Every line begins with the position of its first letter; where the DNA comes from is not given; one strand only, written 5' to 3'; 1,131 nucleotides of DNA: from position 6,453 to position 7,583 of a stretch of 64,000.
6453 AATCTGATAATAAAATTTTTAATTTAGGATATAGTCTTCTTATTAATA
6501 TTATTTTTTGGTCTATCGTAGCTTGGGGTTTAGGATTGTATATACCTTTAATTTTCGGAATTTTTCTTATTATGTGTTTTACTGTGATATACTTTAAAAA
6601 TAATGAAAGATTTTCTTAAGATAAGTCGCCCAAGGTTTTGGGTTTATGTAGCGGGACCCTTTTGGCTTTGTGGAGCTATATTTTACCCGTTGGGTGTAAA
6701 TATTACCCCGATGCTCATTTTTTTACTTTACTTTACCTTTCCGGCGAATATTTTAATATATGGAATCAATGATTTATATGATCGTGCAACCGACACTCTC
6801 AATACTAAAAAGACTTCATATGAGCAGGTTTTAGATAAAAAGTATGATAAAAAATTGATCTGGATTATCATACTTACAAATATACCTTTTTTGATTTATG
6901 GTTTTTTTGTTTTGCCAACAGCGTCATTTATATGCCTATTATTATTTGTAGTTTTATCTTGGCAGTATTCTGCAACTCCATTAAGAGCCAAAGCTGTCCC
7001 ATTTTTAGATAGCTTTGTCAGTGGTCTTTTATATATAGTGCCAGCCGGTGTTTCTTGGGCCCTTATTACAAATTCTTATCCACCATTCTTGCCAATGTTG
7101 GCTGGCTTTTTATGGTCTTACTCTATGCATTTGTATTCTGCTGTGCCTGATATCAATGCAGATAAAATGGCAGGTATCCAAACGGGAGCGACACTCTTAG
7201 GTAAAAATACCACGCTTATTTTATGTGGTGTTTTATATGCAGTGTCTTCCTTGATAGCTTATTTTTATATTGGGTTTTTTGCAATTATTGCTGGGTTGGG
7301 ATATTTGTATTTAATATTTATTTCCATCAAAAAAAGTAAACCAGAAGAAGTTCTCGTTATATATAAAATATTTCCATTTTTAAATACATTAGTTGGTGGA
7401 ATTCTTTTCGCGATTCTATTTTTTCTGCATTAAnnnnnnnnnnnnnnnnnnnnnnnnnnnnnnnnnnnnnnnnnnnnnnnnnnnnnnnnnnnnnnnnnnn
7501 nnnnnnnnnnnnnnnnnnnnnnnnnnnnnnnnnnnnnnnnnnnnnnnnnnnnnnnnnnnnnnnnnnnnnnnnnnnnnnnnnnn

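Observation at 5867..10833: Carotenoid-type biosynthetic cluster including a UbiA-family prenyltransferase (possible C45/C50 elongation) in a minimal-genome context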

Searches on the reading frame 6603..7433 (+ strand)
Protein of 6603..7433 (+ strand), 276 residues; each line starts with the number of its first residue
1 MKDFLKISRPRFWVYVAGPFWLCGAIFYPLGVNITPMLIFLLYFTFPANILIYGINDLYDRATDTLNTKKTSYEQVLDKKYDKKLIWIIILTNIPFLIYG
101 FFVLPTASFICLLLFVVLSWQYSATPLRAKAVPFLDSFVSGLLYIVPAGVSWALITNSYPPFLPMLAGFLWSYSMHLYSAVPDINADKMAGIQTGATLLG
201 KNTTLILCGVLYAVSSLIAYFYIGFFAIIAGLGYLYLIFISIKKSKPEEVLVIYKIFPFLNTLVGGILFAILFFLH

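Call 3: search_protein_families(library=pfam, proteins=[window:6603-7433:+], max_evalue=0.01)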
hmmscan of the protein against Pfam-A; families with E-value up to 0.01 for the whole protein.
window:6603-7433:+ (276 aa): 1 family
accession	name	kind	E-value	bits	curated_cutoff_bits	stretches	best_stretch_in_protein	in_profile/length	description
PF01040.23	UbiA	-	2e-22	80.1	34.2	1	21-238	5-218/250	UbiA prenyltransferase family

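Call 4: search_protein_families(library=ncbifam, proteins=[window:6603-7433:+], max_evalue=0.01)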
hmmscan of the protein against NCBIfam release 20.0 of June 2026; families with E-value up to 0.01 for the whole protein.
window:6603-7433:+ (276 aa): 13 families
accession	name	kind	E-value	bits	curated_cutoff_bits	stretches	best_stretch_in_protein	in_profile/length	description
NF009516.0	PRK12875.1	equivalog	1.6e-65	221.1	205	1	5-271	21-284/292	prenyltransferase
NF010119.0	PRK13595.1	equivalog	1.2e-40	139.8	248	1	2-269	13-282/292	prenyltransferase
NF009608.0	PRK13105.1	equivalog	8.3e-39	133.5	217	1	2-273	10-286/291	prenyltransferase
NF005742.0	PRK07566.1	equivalog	5.4e-07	29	313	1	55-223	85-254/315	chlorophyll synthase ChlG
TIGR01475.1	ubiA_other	subfamily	1.6e-06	27.8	180.8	1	18-242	18-243/282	UbiA-like polyprenyltransferase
TIGR01476.1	chlor_syn_BchG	subfamily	5.5e-06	26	212.3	1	54-237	56-241/283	(bacterio)chlorophyll synthase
TIGR01474.1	ubiA_proteo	equivalog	6.7e-06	25.8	275.45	1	55-272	60-277/282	4-hydroxybenzoate octaprenyltransferase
NF009515.0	PRK12874.1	equivalog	3.8e-05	23.2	392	1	46-238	57-245/291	4-hydroxybenzoate polyprenyltransferase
NF041585.1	MqnP_Cj_Hp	exception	4.3e-05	23.1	375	1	42-238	46-235/281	menaquinone biosynthesis prenyltransferase MqnP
NF009523.0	PRK12884.1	equivalog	0.00016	21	269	1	39-242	42-234/279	prenyltransferase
NF004749.0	PRK06080.1-1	equivalog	0.0022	17.2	277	1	176-245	201-267/311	1,4-dihydroxy-2-naphthoate polyprenyltransferase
NF009609.0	PRK13106.1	equivalog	0.0024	17.3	349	1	54-221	67-238/301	prenyltransferase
NF004751.0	PRK06080.1-3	equivalog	0.0066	16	264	0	172-237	187-252/296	1,4-dihydroxy-2-naphthoate polyprenyltransferase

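Call 5: find_encoding_contigs(protein=window:6603-7433:+, flank=10000, max_places=6)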
Protein window:6603-7433:+ (276 aa): 2 contigs read that carry it; 1 place shown.
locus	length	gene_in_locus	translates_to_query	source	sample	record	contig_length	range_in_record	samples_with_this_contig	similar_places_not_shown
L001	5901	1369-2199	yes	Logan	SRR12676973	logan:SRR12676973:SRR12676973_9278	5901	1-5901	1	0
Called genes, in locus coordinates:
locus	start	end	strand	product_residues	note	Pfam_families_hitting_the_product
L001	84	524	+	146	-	-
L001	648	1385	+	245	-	PF04240:Caroten_synth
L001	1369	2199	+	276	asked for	PF01040:UbiA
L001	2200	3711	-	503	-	PF00070:Pyr_redox (faint), PF00890:FAD_binding_2 (weak), PF01266:DAO, PF01593:Amino_oxidase, PF03486:HI0933_like (faint), PF07992:Pyr_redox_2 (faint), PF12831:FAD_oxidored (faint), PF13450:NAD_binding_8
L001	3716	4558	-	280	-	PF00494:SQS_PSY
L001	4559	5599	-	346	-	PF00348:polyprenyl_synt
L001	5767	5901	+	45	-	?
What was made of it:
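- An identical 5.9-kb contig was assembled independently from SRR12676973 (call 5).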

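Call 8: find_homologous_proteins(query=window:6603-7433:+, max_evalue=0.00001)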
Query window:6603-7433:+ (276 aa): 212 proteins with E <= 0.00001 among 3332 candidates; the best 120 are listed.
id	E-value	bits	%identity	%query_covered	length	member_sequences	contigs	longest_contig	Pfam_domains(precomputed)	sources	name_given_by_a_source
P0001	5.5e-176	602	100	100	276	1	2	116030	PF01040.24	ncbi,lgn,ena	ncbi:MAG: prenyltransferase [Candidatus Nomurabacteria bacterium]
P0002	2.7e-153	528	84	99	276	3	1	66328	PF01040.24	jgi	-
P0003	2.6e-150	518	83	100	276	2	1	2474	PF01040.24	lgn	-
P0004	1.7e-149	515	82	100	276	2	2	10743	PF01040.24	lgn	-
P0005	8.8e-149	513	79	100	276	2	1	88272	PF01040.24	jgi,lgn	jgi:4-hydroxybenzoate polyprenyltransferase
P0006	3.2e-145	501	80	100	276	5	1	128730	PF01040.24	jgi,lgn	jgi:4-hydroxybenzoate polyprenyltransferase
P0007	4.7e-145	501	78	100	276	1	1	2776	PF01040.24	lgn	-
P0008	1.3e-143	496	80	99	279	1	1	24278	PF01040.24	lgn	-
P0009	4.7e-143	494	78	100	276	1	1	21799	PF01040.24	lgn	-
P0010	1.2e-139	483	77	99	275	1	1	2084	PF01040.24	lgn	-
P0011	9.5e-134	463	74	99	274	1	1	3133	PF01040.24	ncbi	-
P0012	1.4e-133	463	76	100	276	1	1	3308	PF01040.24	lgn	-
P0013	1.5e-131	456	75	96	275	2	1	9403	PF01040.24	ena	-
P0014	2.9e-131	455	74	99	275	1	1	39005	PF01040.24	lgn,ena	-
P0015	2.9e-128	445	72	99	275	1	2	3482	PF01040.24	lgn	-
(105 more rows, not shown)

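Call 21: find_related_loci(query=A1, collection=genome_contigs, flank=8000)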
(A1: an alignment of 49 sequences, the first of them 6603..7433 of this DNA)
Query A1 (276 aa) in genome_contigs; peptide patterns used: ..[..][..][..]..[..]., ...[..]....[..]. (x = any residue, [..] = any of these).
569 stretches matched a pattern; 526 encode a relative of the query (tblastn E <= 1e-3); the best 80 are kept; 80 distinct loci.
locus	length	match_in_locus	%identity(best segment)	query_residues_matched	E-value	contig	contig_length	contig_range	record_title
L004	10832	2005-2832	80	1-276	9e-152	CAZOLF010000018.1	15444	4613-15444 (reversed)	MAG TPA_asm: uncultured Candidatus Saccharibacteria bacterium isolate SRP219642_co7_584 genome assembly, contig: NODE_55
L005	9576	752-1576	73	1-274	2e-129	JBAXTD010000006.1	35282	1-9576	MAG: bacterium isolate ELA626 MAG626_6, whole genome shotgun sequence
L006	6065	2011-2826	56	1-272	3e-97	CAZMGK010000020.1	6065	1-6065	MAG TPA_asm: uncultured Candidatus Saccharibacteria bacterium isolate SRP286056_co2_84 genome assembly, contig: NODE_224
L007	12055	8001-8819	56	1-272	6e-95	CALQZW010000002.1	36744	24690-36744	MAG: Candidatus Nomurabacteria bacterium isolate MiH-14oct19-129 genome assembly, contig: MiH-14oct19-C1970, whole genom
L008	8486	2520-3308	59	1-262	6e-89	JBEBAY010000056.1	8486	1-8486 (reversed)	MAG: Candidatus Parcubacteria bacterium isolate arikareeriver_2019_sw_WHONDRS-S19S_0023_B_bin.45 scaffold_528744, whole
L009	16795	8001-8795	51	1-265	1e-82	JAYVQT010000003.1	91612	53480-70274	MAG: Candidatus Paceibacterota bacterium isolate GL72_UP_metabat_91 GL72_UP_metabat_91_2, whole genome shotgun sequence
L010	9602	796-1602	48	1-269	1e-67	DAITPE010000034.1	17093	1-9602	MAG TPA_asm: Pyrinomonadaceae bacterium isolate CTOTU26050 NODE_358_length_17093_cov_3.972356, whole genome shotgun sequ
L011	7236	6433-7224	47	1-264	3e-67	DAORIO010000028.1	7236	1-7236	MAG TPA_asm: Candidatus Paceibacterota bacterium isolate AMR_MDS_5575 NODE_1857_length_7236_cov_5.999164, whole genome s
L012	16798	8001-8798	44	1-271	7e-66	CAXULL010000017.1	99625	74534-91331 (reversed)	MAG TPA_asm: uncultured Friedmanniella sp. isolate public_SRR11456913_metawrap_bin.19 genome assembly, contig: public_SR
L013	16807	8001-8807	43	1-269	7e-66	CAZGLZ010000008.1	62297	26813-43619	MAG TPA_asm: uncultured Chloracidobacterium sp. isolate binchicken_co311_133 genome assembly, contig: NODE_869_length_62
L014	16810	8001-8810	43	2-276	2e-65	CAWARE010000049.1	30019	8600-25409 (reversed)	MAG: uncultured Actinomycetota bacterium isolate MFD02581.bin.3.173 genome assembly, contig: contig_83457, whole genome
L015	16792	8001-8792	47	1-264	2e-65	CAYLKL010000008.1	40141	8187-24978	MAG TPA_asm: uncultured Candidatus Saccharibacteria bacterium isolate SRP285395_co2_102 genome assembly, contig: NODE_14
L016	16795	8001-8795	48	5-269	2e-65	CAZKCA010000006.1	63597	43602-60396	MAG TPA_asm: uncultured Candidatus Saccharibacteria bacterium isolate SRP290908_co1_94 genome assembly, contig: NODE_430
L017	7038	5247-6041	46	3-272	5e-65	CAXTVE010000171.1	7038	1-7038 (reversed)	MAG TPA_asm: uncultured Propionibacteriaceae bacterium isolate public_SRR14722048_metawrap_bin.1 genome assembly, contig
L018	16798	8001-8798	44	4-269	9e-65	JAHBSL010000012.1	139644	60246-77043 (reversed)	MAG: Acidobacteria bacterium isolate ACE_ACI7 ACI7_12, whole genome shotgun sequence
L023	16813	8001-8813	43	1-276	4e-63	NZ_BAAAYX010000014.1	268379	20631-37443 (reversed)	Microlunatus aurantiacus strain JCM 16548 sequence14, whole genome shotgun sequence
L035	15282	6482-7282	46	1-269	1e-61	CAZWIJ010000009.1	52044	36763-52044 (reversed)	MAG TPA_asm: uncultured Candidatus Saccharibacteria bacterium isolate SRP118108_co3_444 genome assembly, contig: NODE_16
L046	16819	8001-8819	44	1-269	1e-60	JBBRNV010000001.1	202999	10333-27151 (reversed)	MAG: Candidatus Paceibacteria bacterium isolate La1_metabat2.199 LA1C_B2.199_k141_824928L_202999_cov_27.9920, whole geno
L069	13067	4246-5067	44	1-274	2e-59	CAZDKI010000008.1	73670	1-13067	MAG TPA_asm: uncultured Candidatus Peribacteria bacterium isolate SRP296810_co1_101 genome assembly, contig: NODE_283_le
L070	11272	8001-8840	43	2-273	2e-59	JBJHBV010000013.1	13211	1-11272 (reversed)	MAG: Candidatus Vogelbacteria bacterium isolate SF2967_J5348.metabat2_refined.078 NODE_4426_length_13211_cov_1.111510, w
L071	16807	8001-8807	42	1-269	3e-59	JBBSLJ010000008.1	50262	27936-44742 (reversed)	MAG: Candidatus Saccharimonadales bacterium isolate metawrap_LS4_6 metawrap_LS4_6_K_1136395_L_50262_cov_14.4424, whole g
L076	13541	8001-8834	43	1-276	9e-59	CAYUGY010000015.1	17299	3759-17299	MAG TPA_asm: uncultured Candidatus Saccharibacteria bacterium isolate SRP286056_co1_691 genome assembly, contig: NODE_39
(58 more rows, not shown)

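Call 31: search_solved_structures(query=window:6603-7433:+, max_evalue=0.01)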
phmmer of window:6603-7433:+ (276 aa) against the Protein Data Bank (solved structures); distinct sequences matched with E-value up to 0.01: 0.
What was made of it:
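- Tried and rejected: PDB search with the UbiA protein (call 31).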

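Call 32: search_dna_similar(query=window:6603-7433:+, collection=plasmids, mode=protein, max_rows=15)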
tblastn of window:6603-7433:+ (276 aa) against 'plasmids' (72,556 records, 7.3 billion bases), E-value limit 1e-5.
Records with a match: 6; places in all: 6; records where one place covers at least 80% of the query: 1.
Best place of each record, by identity: <60% 6.
By first word of the organism name: Halomontanus 2; Halocatena 1; Halarchaeum 1; Arthrobacter 1; Haloferax 1.
By predicted mobility (MOB-suite, as given by PLSDB): non-mobilizable 6.
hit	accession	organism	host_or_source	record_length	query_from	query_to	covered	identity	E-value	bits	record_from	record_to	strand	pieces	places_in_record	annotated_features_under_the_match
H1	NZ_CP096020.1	Halocatena salina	cell culture,sediment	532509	5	265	95%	37.4%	1e-37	147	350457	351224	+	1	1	prenyltransferase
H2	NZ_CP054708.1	Halarchaeum sp. CBA1220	solar salt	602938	1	212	77%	37.2%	2e-29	124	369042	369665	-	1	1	prenyltransferase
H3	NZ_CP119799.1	Halomontanus rarus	cell culture,sediment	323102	2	215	78%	34.7%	6e-27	117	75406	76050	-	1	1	prenyltransferase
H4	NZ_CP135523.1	Halomontanus rarus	Salt lake,Salt lake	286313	2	215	78%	34.2%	5e-26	114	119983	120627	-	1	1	prenyltransferase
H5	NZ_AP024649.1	Arthrobacter sp. StoSoilB13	-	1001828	8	216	76%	33.0%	6e-22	102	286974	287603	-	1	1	none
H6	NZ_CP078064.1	Haloferax larsenii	Cell culture,Salt Lake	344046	2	216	78%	31.2%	2e-20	98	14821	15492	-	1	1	prenyltransferase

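Call 33: get_annotated_region(hit=H1, flank=6000)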
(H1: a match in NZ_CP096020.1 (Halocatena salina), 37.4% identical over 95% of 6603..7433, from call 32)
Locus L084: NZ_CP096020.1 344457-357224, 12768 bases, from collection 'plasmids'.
description: Halocatena salina strain AD-1 plasmid unnamed1, complete sequence
organism: Halocatena salina (NCBI taxid 2934340)
taxonomy: Archaea; Euryarchaeota; Halobacteria; Halobacteriales; Haloarculaceae; Halocatena; Halocatena salina
host: -; source: cell culture,sediment; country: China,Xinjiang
typing (MOB-suite, as given by PLSDB): non-mobilizable
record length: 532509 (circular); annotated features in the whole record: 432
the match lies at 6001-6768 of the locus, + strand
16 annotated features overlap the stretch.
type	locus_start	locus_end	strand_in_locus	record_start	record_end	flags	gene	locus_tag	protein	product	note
CDS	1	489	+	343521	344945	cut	-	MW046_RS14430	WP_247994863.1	cytochrome ubiquinol oxidase subunit I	GO:0019646 - aerobic electron transport chain [Evidence IEA]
CDS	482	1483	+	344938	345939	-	cydB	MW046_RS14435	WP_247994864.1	cytochrome d ubiquinol oxidase subunit II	-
CDS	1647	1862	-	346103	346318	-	-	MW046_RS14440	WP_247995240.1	hypothetical protein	-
CDS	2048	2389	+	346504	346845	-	-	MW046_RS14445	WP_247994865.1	pyrimidine dimer DNA glycosylase/endonuclease V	-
CDS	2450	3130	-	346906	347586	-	-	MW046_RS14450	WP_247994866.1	glycosyltransferase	-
CDS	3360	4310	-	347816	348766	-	-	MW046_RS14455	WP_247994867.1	TRC40/GET3/ArsA family transport-energizing ATPase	GO:0071722 - detoxification of arsenic-containing substance [Evidence IEA]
CDS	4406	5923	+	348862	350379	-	crtI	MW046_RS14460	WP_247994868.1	phytoene desaturase family protein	GO:0016117 - carotenoid biosynthetic process [Evidence IEA]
CDS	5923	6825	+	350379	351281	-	-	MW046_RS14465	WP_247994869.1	prenyltransferase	-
CDS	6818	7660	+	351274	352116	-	cruF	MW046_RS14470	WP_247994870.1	bisanhydrobacterioruberin hydratase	GO:0016117 - carotenoid biosynthetic process [Evidence IEA]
CDS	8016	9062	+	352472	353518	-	-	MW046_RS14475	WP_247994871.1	phytoene/squalene synthase family protein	GO:0008299 - isoprenoid biosynthetic process [Evidence IEA]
CDS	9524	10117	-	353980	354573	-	-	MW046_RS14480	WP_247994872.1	DsrE/DsrF/DrsH-like family protein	-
CDS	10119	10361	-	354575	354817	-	-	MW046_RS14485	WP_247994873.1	sulfurtransferase TusA family protein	-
CDS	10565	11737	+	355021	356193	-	-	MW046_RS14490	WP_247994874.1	MBL fold metallo-hydrolase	-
CDS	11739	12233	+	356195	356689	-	-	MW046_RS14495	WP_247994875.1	YeeE/YedE family protein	-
CDS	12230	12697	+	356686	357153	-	-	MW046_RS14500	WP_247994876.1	YeeE/YedE family protein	-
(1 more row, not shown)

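Call 34: get_annotated_region(hit=H5, flank=6000)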
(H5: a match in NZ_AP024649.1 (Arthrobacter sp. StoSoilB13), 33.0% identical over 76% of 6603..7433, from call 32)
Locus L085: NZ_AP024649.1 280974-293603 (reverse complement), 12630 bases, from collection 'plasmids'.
description: Arthrobacter sp. StoSoilB13 plasmid StoSoilB13-2, complete sequence
organism: Arthrobacter sp. StoSoilB13 (NCBI taxid 2830993)
taxonomy: Bacteria; Actinomycetota; Actinomycetes; Micrococcales; Micrococcaceae; Arthrobacter; Arthrobacter sp. StoSoilB13
host: -; source: -; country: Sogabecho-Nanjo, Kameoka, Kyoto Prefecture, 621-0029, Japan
typing (MOB-suite, as given by PLSDB): non-mobilizable
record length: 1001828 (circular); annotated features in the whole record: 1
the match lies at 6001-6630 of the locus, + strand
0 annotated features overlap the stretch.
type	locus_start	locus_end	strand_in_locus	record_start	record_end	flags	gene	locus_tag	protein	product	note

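Call 35: get_annotated_region(hit=H6, flank=6000)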
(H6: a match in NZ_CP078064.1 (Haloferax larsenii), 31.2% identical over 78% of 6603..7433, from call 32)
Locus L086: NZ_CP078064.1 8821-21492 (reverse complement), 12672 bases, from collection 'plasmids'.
description: Haloferax larsenii strain NCIM 5678 plasmid pHl5678-1, complete sequence
organism: Haloferax larsenii (NCBI taxid 302484)
taxonomy: Archaea; Euryarchaeota; Halobacteria; Halobacteriales; Haloferacaceae; Haloferax; Haloferax larsenii
host: -; source: Cell culture,Salt Lake; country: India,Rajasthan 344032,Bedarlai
typing (MOB-suite, as given by PLSDB): non-mobilizable
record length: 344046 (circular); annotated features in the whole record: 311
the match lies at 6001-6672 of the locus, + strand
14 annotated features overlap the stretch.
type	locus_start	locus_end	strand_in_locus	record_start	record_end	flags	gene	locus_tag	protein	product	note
CDS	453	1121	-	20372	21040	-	-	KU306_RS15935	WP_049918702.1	helix-turn-helix domain-containing protein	-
CDS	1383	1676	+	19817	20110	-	-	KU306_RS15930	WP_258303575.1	hypothetical protein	-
CDS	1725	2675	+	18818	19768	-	-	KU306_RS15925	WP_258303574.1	phosphoglucosamine mutase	-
CDS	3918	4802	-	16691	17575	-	-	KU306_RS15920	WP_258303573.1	alpha/beta hydrolase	-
CDS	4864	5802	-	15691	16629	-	-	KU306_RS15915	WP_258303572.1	UbiA family prenyltransferase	-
CDS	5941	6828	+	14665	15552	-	-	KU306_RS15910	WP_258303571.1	prenyltransferase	-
CDS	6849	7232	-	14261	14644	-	-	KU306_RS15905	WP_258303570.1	nuclear transport factor 2 family protein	-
CDS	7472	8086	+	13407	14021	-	-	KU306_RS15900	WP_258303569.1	phosphoribosyltransferase family protein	GO:0009116 - nucleoside metabolic process [Evidence IEA]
CDS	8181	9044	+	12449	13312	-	-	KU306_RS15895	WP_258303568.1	UbiA family prenyltransferase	-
CDS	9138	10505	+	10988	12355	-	-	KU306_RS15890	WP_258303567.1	geranylgeranyl reductase family protein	GO:0030494 - bacteriochlorophyll biosynthetic process [Evidence IEA]; GO:0015995 - chlorophyll biosynthetic process ...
CDS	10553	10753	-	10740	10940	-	-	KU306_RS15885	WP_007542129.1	hypothetical protein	-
CDS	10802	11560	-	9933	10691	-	-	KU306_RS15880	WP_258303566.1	hypothetical protein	-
CDS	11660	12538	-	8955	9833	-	-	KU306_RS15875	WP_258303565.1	hypothetical protein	-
CDS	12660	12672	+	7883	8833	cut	-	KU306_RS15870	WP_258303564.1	hypothetical protein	-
